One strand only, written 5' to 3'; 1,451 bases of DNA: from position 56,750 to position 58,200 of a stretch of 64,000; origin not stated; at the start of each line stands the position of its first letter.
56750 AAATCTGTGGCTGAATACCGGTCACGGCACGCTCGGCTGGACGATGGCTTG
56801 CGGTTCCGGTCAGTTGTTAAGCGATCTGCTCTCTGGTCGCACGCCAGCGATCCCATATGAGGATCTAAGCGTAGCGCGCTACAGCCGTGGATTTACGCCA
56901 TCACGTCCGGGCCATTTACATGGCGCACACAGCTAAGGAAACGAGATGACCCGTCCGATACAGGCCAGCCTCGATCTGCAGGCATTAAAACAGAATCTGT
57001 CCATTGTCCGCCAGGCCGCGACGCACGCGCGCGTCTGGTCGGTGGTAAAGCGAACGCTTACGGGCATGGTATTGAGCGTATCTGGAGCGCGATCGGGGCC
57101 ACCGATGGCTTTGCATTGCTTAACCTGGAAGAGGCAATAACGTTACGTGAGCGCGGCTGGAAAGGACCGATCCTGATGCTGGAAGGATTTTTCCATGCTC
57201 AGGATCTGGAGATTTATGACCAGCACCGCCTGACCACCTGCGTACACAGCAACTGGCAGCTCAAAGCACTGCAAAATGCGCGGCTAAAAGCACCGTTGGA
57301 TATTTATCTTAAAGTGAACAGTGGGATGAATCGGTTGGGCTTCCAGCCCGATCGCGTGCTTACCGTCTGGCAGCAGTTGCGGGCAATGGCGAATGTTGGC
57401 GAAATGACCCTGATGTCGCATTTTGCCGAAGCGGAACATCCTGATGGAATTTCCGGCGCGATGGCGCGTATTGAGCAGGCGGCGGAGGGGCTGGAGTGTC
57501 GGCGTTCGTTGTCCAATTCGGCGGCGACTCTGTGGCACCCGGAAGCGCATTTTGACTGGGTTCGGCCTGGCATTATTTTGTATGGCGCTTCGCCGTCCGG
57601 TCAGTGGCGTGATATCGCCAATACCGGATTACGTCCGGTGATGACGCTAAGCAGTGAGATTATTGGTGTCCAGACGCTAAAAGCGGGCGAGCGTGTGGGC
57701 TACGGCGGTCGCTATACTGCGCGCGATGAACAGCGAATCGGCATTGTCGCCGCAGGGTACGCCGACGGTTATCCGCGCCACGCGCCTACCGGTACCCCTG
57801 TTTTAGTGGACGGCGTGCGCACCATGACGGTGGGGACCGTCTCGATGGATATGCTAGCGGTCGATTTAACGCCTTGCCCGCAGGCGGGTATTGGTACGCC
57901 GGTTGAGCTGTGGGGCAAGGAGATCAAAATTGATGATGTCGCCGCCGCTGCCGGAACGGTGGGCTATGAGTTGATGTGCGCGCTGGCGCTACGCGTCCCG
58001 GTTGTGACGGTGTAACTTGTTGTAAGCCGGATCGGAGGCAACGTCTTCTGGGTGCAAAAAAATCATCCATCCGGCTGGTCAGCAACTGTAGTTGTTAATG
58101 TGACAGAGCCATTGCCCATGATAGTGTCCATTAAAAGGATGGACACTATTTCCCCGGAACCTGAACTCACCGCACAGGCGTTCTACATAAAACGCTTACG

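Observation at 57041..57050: dadX carries a 1-bp homopolymer deletion right after the PLP-lysine codon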

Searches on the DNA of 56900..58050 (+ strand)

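Call 3: search_dna_similar(query=window:56900-58050:+, collection=ecoli_genomes, mode=near, max_rows=40)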
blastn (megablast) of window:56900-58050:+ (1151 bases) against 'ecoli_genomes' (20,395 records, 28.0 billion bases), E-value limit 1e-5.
Records with a match: 5424; places in all: 5429; records where one place covers at least 80% of the query: 5423.
Genomes with a match: 5422 of 5426; with a place that covers at least 80% of the query: 5421. Places per genome that has any: lowest 1, median 1, highest 2. On chromosomes: 5417 places; on plasmids: 12.
Best place of each record, by identity: >=99% 1722; 95-99% 3700; 90-95% 2.
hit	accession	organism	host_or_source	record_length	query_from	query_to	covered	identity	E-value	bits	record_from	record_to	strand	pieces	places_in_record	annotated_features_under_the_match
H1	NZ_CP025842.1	Escherichia coli strain 720632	Homo sapiens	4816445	1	1151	100%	99.9%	0e+0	2121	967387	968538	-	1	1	dadX: catabolic alanine racemase DadX | dadA: D-amino acid dehydrogenase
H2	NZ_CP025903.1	Escherichia coli strain 300709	Homo sapiens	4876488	1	1151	100%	99.9%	0e+0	2121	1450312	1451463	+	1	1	dadX: catabolic alanine racemase DadX | dadA: D-amino acid dehydrogenase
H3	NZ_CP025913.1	Escherichia coli strain 203740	Homo sapiens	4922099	1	1151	100%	99.9%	0e+0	2121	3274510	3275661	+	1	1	dadX: catabolic alanine racemase DadX | dadA: D-amino acid dehydrogenase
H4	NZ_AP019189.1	Escherichia coli strain M217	Homo sapiens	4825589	1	1151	100%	99.9%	0e+0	2121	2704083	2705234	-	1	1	dadX: catabolic alanine racemase DadX | dadA: D-amino acid dehydrogenase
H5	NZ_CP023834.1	Escherichia coli strain 4/2-1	Homo sapiens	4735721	1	1151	100%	99.9%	0e+0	2121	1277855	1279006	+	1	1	dadX: catabolic alanine racemase DadX | dadA: D-amino acid dehydrogenase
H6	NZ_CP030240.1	Escherichia coli strain ER1709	-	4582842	1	1151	100%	99.9%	0e+0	2121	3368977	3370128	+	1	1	dadX: catabolic alanine racemase DadX | dadA: D-amino acid dehydrogenase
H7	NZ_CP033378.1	Escherichia coli strain L73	goose anus swab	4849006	1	1151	100%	99.9%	0e+0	2121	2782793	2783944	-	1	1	dadX: catabolic alanine racemase DadX | dadA: D-amino acid dehydrogenase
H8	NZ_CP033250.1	Escherichia coli strain ECCHD184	chicken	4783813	1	1151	100%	99.9%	0e+0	2121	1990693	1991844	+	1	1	dadX: catabolic alanine racemase DadX | dadA: D-amino acid dehydrogenase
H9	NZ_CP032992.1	Escherichia coli strain W5-6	Jin River water W5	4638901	1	1151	100%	99.9%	0e+0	2121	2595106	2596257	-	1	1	dadX: catabolic alanine racemase DadX | dadA: D-amino acid dehydrogenase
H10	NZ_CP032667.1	Escherichia coli str. K-12 substr. MG1655 strain K-12 ...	Laboratory strain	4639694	1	1151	100%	99.9%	0e+0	2121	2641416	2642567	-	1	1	dadX: catabolic alanine racemase DadX | dadA: D-amino acid dehydrogenase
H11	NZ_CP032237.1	Escherichia coli strain ECCWS199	chicken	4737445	1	1151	100%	99.9%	0e+0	2121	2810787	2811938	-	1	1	dadX: catabolic alanine racemase DadX | dadA: D-amino acid dehydrogenase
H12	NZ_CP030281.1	Escherichia coli strain E308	Broiler chicken farm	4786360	1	1151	100%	99.9%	0e+0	2121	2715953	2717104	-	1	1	dadX: catabolic alanine racemase DadX | dadA: D-amino acid dehydrogenase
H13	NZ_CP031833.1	Escherichia coli strain 2452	Homo sapiens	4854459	1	1151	100%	99.9%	0e+0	2121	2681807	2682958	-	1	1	dadX: catabolic alanine racemase DadX | dadA: D-amino acid dehydrogenase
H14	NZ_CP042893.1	Escherichia coli strain CFSAN061772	missing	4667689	1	1151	100%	99.9%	0e+0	2121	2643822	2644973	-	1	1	dadX: catabolic alanine racemase DadX | dadA: D-amino acid dehydrogenase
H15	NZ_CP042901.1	Escherichia coli strain CFSAN061762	missing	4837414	1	1151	100%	99.9%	0e+0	2121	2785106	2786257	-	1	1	dadX: catabolic alanine racemase DadX | dadA: D-amino acid dehydrogenase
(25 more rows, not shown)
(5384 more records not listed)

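Call 6: get_annotated_region(hit=H10, flank=3000)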
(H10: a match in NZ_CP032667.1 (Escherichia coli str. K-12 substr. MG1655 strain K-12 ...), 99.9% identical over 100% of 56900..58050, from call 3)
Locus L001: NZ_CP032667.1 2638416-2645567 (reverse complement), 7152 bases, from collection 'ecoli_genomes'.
description: Escherichia coli str. K-12 substr. MG1655 strain K-12 chromosome, complete genome
organism: Escherichia coli str. K-12 substr. MG1655 strain K-12 substr. MG1655 (NCBI taxid 511145)
replicon: chromosome; assembly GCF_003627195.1
host: -; source: Laboratory strain; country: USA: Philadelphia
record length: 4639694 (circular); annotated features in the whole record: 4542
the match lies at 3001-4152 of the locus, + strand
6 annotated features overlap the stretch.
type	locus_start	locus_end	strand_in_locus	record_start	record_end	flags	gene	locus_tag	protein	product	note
CDS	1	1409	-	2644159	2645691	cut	ycgB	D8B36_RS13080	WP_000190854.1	SpoVR family protein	-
CDS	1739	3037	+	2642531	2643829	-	dadA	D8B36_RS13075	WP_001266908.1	D-amino acid dehydrogenase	-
CDS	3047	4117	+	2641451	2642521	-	dadX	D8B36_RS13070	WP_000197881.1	catabolic alanine racemase DadX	-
CDS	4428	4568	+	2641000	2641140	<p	-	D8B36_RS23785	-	hypothetical protein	incomplete; partial in the middle of a contig; missing C-terminus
CDS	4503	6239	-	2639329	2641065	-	cvrA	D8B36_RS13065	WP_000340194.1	potassium/proton antiporter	-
CDS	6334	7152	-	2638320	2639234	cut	ldcA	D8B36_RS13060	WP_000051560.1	muramoyltetrapeptide carboxypeptidase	-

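Call 9: search_dna_similar(query=window:57005-57085:+, collection=ecoli_genomes, mode=near, max_rows=30)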
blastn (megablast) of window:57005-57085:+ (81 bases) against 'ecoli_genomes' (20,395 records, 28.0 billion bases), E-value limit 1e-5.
Records with a match: 4608; places in all: 4612; records where one place covers at least 80% of the query: 4608.
Genomes with a match: 4607 of 5426; with a place that covers at least 80% of the query: 4607. Places per genome that has any: lowest 1, median 1, highest 2. On chromosomes: 4604 places; on plasmids: 8.
Best place of each record, by identity: 95-99% 4557; 90-95% 51.
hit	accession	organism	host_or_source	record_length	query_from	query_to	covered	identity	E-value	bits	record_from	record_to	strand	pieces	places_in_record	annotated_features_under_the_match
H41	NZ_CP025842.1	Escherichia coli strain 720632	Homo sapiens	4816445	1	81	100%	98.8%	3e-32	145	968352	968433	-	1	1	dadX: catabolic alanine racemase DadX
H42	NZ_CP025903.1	Escherichia coli strain 300709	Homo sapiens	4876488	1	81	100%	98.8%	3e-32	145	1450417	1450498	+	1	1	dadX: catabolic alanine racemase DadX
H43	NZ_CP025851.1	Escherichia coli strain 510016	Homo sapiens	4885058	1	81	100%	98.8%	3e-32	145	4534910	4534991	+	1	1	dadX: catabolic alanine racemase DadX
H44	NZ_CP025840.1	Escherichia coli strain 214-4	Homo sapiens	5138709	1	81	100%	98.8%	3e-32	145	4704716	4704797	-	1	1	dadX: catabolic alanine racemase DadX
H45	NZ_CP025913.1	Escherichia coli strain 203740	Homo sapiens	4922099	1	81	100%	98.8%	3e-32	145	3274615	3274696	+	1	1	dadX: catabolic alanine racemase DadX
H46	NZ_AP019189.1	Escherichia coli strain M217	Homo sapiens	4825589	1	81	100%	98.8%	3e-32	145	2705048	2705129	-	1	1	dadX: catabolic alanine racemase DadX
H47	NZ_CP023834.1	Escherichia coli strain 4/2-1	Homo sapiens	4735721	1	81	100%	98.8%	3e-32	145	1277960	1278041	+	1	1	dadX: catabolic alanine racemase DadX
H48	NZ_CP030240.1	Escherichia coli strain ER1709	-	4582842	1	81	100%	98.8%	3e-32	145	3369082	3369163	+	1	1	dadX: catabolic alanine racemase DadX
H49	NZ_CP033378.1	Escherichia coli strain L73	goose anus swab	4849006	1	81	100%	98.8%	3e-32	145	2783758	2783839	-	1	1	dadX: catabolic alanine racemase DadX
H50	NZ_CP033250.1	Escherichia coli strain ECCHD184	chicken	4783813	1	81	100%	98.8%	3e-32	145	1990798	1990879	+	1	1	dadX: catabolic alanine racemase DadX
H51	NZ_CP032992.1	Escherichia coli strain W5-6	Jin River water W5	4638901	1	81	100%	98.8%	3e-32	145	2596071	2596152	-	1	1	dadX: catabolic alanine racemase DadX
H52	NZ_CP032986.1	Escherichia coli strain BE2-5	egret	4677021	1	81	100%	98.8%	3e-32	145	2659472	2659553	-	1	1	dadX: catabolic alanine racemase DadX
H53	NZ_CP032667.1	Escherichia coli str. K-12 substr. MG1655 strain K-12 ...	Laboratory strain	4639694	1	81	100%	98.8%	3e-32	145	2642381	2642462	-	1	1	dadX: catabolic alanine racemase DadX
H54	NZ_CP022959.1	Escherichia coli ATCC 8739 strain ATCC 8739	stepwise adaptation to AgNO3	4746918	1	81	100%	98.8%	3e-32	145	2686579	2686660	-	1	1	dadX: catabolic alanine racemase DadX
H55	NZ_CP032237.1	Escherichia coli strain ECCWS199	chicken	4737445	1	81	100%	98.8%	3e-32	145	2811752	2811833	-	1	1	dadX: catabolic alanine racemase DadX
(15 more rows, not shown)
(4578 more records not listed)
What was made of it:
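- Checked: It is a single defined difference from every complete E. coli genome that the 81-nt query could match: 4,607 genomes, best identity 98.8%, which equals one gap (call 9).
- The flanking sequence is ordinary coding sequence, identical in thousands of in-frame genomes (calls 3, 9).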
